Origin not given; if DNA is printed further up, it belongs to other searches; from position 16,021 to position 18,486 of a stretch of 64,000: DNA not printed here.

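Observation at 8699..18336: Beta-oxidation gene pair (fadI/fadJ-like) embedded inside a yejABEF-like peptide ABC importer operon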

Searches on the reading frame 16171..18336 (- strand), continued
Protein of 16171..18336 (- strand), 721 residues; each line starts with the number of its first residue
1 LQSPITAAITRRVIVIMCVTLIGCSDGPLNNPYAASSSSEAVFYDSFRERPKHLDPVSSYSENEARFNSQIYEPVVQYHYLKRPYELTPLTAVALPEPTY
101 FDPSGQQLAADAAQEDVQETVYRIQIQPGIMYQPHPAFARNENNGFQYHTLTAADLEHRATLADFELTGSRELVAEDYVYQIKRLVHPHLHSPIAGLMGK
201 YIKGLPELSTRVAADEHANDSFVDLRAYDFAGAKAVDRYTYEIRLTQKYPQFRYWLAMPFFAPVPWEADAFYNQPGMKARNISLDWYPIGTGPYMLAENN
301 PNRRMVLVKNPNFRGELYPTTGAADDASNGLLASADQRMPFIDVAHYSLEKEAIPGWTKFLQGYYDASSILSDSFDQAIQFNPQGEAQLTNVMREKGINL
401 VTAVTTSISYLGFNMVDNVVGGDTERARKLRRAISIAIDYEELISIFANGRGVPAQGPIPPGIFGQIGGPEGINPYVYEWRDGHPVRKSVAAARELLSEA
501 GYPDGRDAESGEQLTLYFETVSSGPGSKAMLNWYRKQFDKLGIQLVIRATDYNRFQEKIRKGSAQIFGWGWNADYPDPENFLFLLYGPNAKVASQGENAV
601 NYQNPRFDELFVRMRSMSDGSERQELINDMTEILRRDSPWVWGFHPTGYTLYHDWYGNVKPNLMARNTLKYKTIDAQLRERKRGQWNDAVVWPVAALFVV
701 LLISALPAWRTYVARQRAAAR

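Call 23: find_encoding_contigs(protein=P0159, flank=10000, max_places=1)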
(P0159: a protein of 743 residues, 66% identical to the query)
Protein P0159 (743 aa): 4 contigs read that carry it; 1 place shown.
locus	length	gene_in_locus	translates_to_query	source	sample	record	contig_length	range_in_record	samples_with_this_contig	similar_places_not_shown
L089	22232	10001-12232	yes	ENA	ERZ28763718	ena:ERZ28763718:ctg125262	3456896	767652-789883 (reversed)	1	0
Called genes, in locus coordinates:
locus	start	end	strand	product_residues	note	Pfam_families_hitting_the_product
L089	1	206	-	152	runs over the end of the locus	PF00462:Glutaredoxin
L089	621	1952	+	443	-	PF05697:Trigger_N, PF00254:FKBP_C, PF05698:Trigger_C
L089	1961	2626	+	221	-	PF00574:CLP_protease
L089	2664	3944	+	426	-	PF06689:zf-C4_ClpX, PF01078:Mg_chelatase (faint), PF05496:RuvB_N (faint), PF14532:Sigma54_activ_2 (faint), PF00004:AAA, PF07724:AAA_2, PF07728:AAA_5 (weak), PF10431:ClpB_D2-small, +1 more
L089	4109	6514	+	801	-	PF02190:LON_substr_bdg, PF13191:AAA_16 (faint), PF00004:AAA, PF07728:AAA_5, PF22667:Lon_lid, PF05362:Lon_C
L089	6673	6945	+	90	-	PF00216:Bac_DNA_binding, PF18291:HU-HIG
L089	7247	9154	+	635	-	PF13623:SurA_N_2, PF13624:SurA_N_3, PF13145:Rotamase_2, PF13616:Rotamase_3, PF00639:Rotamase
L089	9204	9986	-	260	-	PF00106:adh_short, PF13561:adh_short_C2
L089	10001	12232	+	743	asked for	PF00496:SBP_bac_5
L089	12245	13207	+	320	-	PF00528:BPD_transp_1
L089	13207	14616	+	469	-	PF00528:BPD_transp_1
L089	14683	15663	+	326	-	PF00108:Thiolase_N, PF00109:ketoacyl-synt (weak)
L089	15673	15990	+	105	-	PF02803:Thiolase_C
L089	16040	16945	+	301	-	PF00378:ECH_1, PF16113:ECH_2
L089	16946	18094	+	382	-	PF02737:3HCDH_N, PF00725:3HCDH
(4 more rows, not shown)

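Call 24: find_encoding_contigs(protein=P0225, flank=10000, max_places=1)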
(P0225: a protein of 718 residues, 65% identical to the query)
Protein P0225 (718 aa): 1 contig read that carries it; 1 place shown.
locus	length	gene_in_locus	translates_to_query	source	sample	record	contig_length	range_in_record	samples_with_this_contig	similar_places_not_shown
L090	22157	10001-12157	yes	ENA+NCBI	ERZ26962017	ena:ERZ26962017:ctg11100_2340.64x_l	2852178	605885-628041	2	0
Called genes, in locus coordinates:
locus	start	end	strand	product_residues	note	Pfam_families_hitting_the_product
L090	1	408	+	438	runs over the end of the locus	PF05697:Trigger_N, PF00254:FKBP_C, PF05698:Trigger_C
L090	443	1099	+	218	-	PF00574:CLP_protease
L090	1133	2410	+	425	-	PF06689:zf-C4_ClpX, PF01078:Mg_chelatase (faint), PF05496:RuvB_N (faint), PF00004:AAA, PF07724:AAA_2, PF07728:AAA_5 (weak), PF13401:AAA_22 (faint), PF10431:ClpB_D2-small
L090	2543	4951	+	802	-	PF02190:LON_substr_bdg, PF08298:AAA_PrkA (faint), PF00004:AAA, PF07728:AAA_5, PF22667:Lon_lid, PF05362:Lon_C, PF13541:ChlI (faint)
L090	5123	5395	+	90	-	PF00216:Bac_DNA_binding, PF18291:HU-HIG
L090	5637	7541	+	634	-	PF13623:SurA_N_2, PF13624:SurA_N_3, PF13145:Rotamase_2, PF13616:Rotamase_3, PF00639:Rotamase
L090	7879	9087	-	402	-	PF00375:SDF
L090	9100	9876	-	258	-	PF00106:adh_short, PF13561:adh_short_C2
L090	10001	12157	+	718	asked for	PF00496:SBP_bac_5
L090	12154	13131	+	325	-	PF19300:BPD_transp_1_N, PF00528:BPD_transp_1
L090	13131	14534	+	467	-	PF00528:BPD_transp_1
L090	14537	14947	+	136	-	PF03061:4HBT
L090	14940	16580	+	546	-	PF00005:ABC_tran, PF01078:Mg_chelatase (faint), PF05621:TniB (faint), PF13191:AAA_16 (faint), PF13304:AAA_21 (weak), PF08352:oligo_HPY (weak), PF02463:SMC_N, PF00005:ABC_tran, +2 more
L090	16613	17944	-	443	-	PF08448:PAS_4, PF13426:PAS_9, PF08447:PAS_3, PF00989:PAS (weak), PF08448:PAS_4, PF13426:PAS_9, PF08447:PAS_3, PF00015:MCPsignal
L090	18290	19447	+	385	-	PF14240:YHYH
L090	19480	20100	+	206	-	PF13489:Methyltransf_23, PF13847:Methyltransf_31, PF08241:Methyltransf_11, PF08242:Methyltransf_12, PF13649:Methyltransf_25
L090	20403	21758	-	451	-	PF03486:HI0933_like (faint), PF07992:Pyr_redox_2, PF12831:FAD_oxidored (weak), PF13738:Pyr_redox_3, PF00070:Pyr_redox, PF02852:Pyr_redox_dim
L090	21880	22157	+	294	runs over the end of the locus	PF01545:Cation_efflux, PF16916:ZT_dimer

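Call 26: search_protein_families(library=ncbifam, proteins=[L090:14537-14947:+], max_evalue=0.00001)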
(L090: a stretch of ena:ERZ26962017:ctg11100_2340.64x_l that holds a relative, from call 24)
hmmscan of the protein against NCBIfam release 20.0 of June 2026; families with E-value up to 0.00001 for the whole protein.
L090:14537-14947:+ (136 aa): 1 family
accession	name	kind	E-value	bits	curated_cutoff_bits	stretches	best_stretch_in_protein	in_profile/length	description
NF007970.0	PRK10694.1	equivalog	1.4e-38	131.8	162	1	10-132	8-131/133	acyl-CoA thioester hydrolase YciA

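Call 29: find_related_loci(query=A2, collection=metagenome_contigs, flank=10000)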
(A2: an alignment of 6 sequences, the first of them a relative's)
Query A2 (467 aa) in metagenome_contigs; peptide patterns used: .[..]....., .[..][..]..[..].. (x = any residue, [..] = any of these).
599 stretches matched a pattern (row limit reached: there are more); 246 encode a relative of the query (tblastn E <= 1e-3); the best 80 are kept; 80 distinct loci.
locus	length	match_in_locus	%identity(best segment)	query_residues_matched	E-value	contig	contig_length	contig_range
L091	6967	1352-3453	94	1-467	0e+0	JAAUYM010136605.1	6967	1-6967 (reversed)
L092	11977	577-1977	83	1-467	0e+0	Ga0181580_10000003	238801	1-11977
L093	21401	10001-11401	83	1-467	0e+0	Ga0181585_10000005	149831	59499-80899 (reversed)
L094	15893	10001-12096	76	1-465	0e+0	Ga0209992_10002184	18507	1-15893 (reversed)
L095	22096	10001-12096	74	1-465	0e+0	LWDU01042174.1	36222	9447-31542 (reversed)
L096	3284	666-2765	69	1-466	0e+0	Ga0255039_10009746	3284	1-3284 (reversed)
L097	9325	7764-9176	69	1-466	0e+0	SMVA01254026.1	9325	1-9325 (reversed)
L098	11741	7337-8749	69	1-466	0e+0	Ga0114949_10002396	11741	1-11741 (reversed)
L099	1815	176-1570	68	1-466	0e+0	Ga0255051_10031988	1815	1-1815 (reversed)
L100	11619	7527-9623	69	1-466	0e+0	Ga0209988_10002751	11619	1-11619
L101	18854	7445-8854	69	1-466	0e+0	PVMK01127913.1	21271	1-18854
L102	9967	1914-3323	68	1-466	0e+0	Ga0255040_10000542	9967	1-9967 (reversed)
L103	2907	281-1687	68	3-466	0e+0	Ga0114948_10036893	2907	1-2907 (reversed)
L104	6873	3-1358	69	14-466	0e+0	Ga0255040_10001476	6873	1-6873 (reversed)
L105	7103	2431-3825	67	1-466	0e+0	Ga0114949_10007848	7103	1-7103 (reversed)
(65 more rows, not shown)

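Call 62: search_solved_structures(query=A3, max_evalue=0.00001)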
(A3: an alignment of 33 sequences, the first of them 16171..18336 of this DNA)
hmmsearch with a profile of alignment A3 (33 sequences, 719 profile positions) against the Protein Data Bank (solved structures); distinct sequences matched with E-value up to 0.00001: 45.
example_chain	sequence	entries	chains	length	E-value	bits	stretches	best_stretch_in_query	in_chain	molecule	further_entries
6ofq_A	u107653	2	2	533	5.8e-24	87.4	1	427-645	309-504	Heme-binding protein A / AI-2 binding protein A | Heme-binding protein A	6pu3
3m8u_A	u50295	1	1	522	4.6e-23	84.4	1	387-648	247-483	Heme-binding protein A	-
8upi_A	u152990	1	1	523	2e-22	82.3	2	427-654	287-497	Peptide ABC transporter substrate-binding protein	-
3tpa_A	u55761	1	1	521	2.4e-21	78.7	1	395-647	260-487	Heme-binding protein A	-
1b05_A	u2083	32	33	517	1.2e-20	76.3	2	428-655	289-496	PERIPLASMIC OLIGOPEPTIDE-BINDING PROTEIN | PROTEIN (OLIGO-PEPTIDE BINDING PROTEIN) | PERIPLASMIC OLIGO-PEPTIDE BINDING PROTEIN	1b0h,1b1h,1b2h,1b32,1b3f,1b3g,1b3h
5f1q_A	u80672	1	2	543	2.2e-19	72.2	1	387-647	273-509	Periplasmic dipeptide transport protein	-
1dpp_A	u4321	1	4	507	5.2e-19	71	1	386-645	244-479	DIPEPTIDE BINDING PROTEIN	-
8z1y_F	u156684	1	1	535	5.9e-19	70.8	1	386-645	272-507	Dipeptide-binding protein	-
1dpe_A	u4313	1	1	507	7.8e-18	67.1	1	386-645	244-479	DIPEPTIDE-BINDING PROTEIN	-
8z1z_F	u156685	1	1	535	1.1e-17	66.6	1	386-645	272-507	Dipeptide-binding protein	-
4gl8_A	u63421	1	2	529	2.4e-17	65.5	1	487-665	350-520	Oligopeptide ABC transporter OppAIV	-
9rd1_A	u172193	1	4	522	2.9e-17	65.2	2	435-655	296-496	Periplasmic oligopeptide-binding protein OppA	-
3tcf_A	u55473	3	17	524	2.9e-17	65.2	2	435-655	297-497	Periplasmic oligopeptide-binding protein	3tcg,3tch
5u4o_A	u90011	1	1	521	3.4e-16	61.7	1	405-636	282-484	ABC transporter substrate-binding protein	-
2z23_A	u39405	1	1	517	7.8e-16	60.5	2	428-644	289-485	Periplasmic oligopeptide-binding protein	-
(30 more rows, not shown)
